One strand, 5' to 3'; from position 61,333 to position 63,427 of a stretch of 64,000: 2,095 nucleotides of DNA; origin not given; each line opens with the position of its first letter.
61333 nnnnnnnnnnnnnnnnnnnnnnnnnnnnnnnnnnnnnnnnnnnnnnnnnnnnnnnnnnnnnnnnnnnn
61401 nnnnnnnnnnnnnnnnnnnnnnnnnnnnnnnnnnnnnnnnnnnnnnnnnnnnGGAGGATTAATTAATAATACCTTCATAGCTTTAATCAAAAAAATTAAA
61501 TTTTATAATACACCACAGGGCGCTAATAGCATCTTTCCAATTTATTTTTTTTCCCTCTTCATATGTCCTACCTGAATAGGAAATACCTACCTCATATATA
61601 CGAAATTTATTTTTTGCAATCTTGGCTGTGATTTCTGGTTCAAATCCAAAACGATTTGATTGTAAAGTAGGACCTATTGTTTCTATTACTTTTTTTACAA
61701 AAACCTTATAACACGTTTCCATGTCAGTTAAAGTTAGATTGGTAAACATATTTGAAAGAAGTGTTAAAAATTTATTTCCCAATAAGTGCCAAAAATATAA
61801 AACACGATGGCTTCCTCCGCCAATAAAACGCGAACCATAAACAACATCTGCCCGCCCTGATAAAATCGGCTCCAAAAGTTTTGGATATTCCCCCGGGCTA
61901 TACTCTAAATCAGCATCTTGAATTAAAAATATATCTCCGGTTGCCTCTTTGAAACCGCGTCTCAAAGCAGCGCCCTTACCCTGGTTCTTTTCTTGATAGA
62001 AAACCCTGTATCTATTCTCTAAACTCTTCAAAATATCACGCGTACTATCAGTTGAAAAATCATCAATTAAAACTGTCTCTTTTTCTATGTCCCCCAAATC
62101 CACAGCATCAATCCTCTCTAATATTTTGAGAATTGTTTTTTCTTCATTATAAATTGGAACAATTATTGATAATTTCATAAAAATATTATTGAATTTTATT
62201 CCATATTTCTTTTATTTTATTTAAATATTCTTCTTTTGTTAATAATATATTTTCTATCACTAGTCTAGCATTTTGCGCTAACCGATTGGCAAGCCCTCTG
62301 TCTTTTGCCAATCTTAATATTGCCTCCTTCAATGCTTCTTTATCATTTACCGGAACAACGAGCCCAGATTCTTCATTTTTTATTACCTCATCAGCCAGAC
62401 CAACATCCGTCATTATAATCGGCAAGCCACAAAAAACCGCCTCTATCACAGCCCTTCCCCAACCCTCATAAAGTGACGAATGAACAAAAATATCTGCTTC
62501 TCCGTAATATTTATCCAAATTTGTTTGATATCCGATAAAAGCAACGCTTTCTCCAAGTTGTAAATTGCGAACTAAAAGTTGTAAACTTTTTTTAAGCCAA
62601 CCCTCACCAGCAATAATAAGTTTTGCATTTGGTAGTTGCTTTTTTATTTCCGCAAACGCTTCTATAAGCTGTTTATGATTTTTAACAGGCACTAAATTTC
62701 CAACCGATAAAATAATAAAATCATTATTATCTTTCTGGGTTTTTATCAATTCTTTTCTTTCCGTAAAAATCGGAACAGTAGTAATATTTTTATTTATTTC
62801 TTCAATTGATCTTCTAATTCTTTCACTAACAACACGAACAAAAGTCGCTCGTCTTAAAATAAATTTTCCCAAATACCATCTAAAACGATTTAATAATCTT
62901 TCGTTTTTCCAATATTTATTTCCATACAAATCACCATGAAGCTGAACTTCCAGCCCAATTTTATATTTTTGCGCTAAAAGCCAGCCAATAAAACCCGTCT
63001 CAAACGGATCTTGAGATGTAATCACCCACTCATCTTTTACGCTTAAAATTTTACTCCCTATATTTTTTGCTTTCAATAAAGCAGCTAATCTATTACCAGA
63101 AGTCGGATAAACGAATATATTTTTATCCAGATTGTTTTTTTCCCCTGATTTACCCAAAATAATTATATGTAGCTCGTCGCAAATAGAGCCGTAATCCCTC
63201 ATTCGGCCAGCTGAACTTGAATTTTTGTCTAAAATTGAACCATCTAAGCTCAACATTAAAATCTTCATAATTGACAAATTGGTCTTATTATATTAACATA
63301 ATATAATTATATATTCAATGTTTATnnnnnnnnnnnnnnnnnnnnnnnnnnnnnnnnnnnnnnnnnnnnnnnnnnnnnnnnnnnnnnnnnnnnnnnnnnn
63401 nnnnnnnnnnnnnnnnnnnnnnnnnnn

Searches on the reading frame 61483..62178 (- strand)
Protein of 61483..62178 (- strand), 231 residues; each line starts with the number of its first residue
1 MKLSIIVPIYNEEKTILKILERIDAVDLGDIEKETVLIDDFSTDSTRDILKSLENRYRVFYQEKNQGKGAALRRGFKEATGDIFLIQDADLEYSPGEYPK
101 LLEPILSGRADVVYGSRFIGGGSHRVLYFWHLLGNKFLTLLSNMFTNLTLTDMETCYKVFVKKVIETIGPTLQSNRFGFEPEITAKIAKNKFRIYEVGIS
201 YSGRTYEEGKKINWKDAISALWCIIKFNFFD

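Call 6: search_protein_families(library=pfam, proteins=[window:61483-62178:-], max_evalue=0.01)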
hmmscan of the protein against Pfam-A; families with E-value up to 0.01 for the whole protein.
window:61483-62178:- (231 aa): 3 families
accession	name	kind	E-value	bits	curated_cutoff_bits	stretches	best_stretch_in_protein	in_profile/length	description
PF00535.33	Glycos_transf_2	-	2.7e-34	119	23.3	1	4-168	1-167/168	Glycosyl transferase family 2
PF13641.12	Glyco_tranf_2_3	-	7.6e-08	33.1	27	1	3-123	3-129/230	Glycosyltransferase like family 2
PF10111.15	Glyco_tranf_2_2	-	1.1e-07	32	27.3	1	4-103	1-104/276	Glycosyltransferase like family 2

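Call 7: search_protein_families(library=ncbifam, proteins=[window:61483-62178:-], max_evalue=0.001)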
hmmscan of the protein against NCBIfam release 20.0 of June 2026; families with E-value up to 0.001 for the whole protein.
window:61483-62178:- (231 aa): 18 families
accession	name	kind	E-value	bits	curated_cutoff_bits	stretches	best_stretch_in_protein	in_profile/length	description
TIGR04182.1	glyco_TIGR04182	equivalog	7.8e-30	104.2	325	1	3-218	2-208/293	S-layer glycoprotein N-glycosyltransferase AglJ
NF047588.1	GlcsyltransPgfSStrep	equivalog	6.5e-20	71.6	500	1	1-178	1-177/308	glycosyltransferase PgfS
NF041391.1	DPhHxTase_Halo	equivalog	3.9e-17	61.9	375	1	9-207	3-189/213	dolichyl-phosphate hexose transferase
NF007986.1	PRK10714.1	equivalog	7.8e-15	54.7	529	1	2-210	7-209/316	undecaprenyl-phosphate 4-deoxy-4-formamido-L-arabinose transferase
NF007482.0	PRK10073.1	equivalog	2.4e-14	53.1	423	1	2-112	7-117/334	glycosyltransferase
TIGR03937.1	PgaC_IcaA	equivalog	3.6e-13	49.3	422.3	1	2-90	46-135/407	poly-beta-1,6-N-acetyl-D-glucosamine synthase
TIGR04283.1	glyco_like_mftF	equivalog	3.7e-13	49.6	182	1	3-106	1-97/221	TIGR04283 family arsenosugar biosynthesis glycosyltransferase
NF058614.1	PPMAGASynPpgS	equivalog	4.6e-13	49.1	370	1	5-201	4-198/226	polyprenyl-phospho-N-acetylgalactosaminyl synthase PpgS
NF041875.1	EPS_EpsD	equivalog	1.4e-12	47.6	370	1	3-103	1-102/325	exopolysaccharide biosynthesis glycosyltransferase EpsD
NF010496.0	PRK13915.1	equivalog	3.9e-11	42.6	262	1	2-108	32-145/307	glucosyl-3-phosphoglycerate synthase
NF047683.1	TeichurnBiosyTuaG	equivalog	5.7e-10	39.3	400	1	3-100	8-106/252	teichuronic acid biosynthesis protein TuaG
NF038302.1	EPS_HpsE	equivalog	6.6e-09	35.2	300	1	1-88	1-94/307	hormogonium polysaccharide biosynthesis glycosyltransferase HpsE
TIGR03965.1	mycofact_glyco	equivalog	2.7e-08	33.1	280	1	3-105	76-179/467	mycofactocin biosynthesis glycosyltransferase MftF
NF053739.1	GlytfEpsEBac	equivalog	4.9e-07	29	450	1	2-90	2-92/265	glycosyltransferase EpsE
TIGR03111.1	glyc2_xrt_Gpos1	hypoth_equivalog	6.4e-07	28.5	363.95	1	3-90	51-141/439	TIGR03111 family XrtG-associated glycosyltransferase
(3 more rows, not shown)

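Call 28: search_solved_structures(query=window:61483-62178:-, max_evalue=0.001)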
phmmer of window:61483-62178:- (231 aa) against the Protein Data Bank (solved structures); distinct sequences matched with E-value up to 0.001: 26.
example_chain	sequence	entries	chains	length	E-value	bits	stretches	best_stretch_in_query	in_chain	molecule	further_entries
5mlz_A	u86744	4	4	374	1.6e-24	90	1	1-208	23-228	Dolichol monophosphate mannose synthase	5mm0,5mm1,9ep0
9hwj_A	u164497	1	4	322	1.7e-12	50.7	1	2-108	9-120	Undecaprenyl-phosphate 4-deoxy-4-formamido-L-arabinose transferase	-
9bhc_C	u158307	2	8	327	3.6e-12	49.6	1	2-168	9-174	Undecaprenyl-phosphate 4-deoxy-4-formamido-L-arabinose transferase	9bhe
8vxh_A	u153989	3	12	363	4.5e-12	49.3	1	2-168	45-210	Undecaprenyl-phosphate 4-deoxy-4-formamido-L-arabinose transferase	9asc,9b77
5tze_C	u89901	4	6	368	3.9e-09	39.7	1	1-90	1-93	Glycosyl transferase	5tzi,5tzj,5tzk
5tz8_A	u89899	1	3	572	6.1e-09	39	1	1-90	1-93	Glycosyl transferase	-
6p61_A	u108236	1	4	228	1.3e-07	34.7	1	3-108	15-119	Glycosyltransferase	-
5eke_A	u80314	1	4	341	3.3e-07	33.4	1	2-173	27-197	Uncharacterized glycosyltransferase sll0501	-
5ekp_C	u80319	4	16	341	3.5e-07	33.3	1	2-171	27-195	Uncharacterized glycosyltransferase sll0501 | Glycosyltransferase sll0501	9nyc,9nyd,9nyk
9nye_A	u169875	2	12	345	3.6e-07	33.2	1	2-171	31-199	Glycosyltransferase sll0501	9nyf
3bcv_A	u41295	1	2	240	6.1e-07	32.5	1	2-93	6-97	Putative glycosyltransferase protein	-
7pdo_A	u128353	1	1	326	9.5e-07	31.8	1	3-108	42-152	Glucosyl-3-phosphoglycerate synthase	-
7p5l_A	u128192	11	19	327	9.6e-07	31.8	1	3-108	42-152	Glucosyl-3-phosphoglycerate synthase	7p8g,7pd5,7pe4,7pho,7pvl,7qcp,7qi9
4y6n_A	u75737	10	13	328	7e-06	29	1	3-110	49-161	Glucosyl-3-phosphoglycerate synthase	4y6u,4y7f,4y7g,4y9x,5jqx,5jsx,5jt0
3e25_A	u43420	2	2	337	7.4e-06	28.9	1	3-110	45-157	Putative uncharacterized protein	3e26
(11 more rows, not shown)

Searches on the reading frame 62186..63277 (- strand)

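Call 46: search_protein_families(library=pfam, proteins=[window:62186-63277:-], max_evalue=0.001)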
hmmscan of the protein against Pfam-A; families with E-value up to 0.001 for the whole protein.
window:62186-63277:- (363 aa): 6 families
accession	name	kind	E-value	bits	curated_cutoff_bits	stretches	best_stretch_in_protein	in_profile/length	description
PF00534.26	Glycos_transf_1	-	6.9e-49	166.1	26.4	1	178-338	7-170/172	Glycosyl transferases group 1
PF13692.12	Glyco_trans_1_4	-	1.5e-35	122.9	27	1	188-326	3-142/142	Glycosyl transferases group 1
PF20706.3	GT4-conflict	-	2.1e-08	34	26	1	151-340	158-371/385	Family 4 Glycosyltransferase in conflict systems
PF13579.12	Glyco_trans_4_4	-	3.6e-06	27.8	29.7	1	85-161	74-145/158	Glycosyl transferase 4-like domain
PF13524.12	Glyco_trans_1_2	-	3e-05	24.4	25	1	208-338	6-126/144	Glycosyl transferase-like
PF13439.12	Glyco_transf_4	-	8.3e-05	23.1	28.5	1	85-169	75-163/170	Glycosyltransferase Family 4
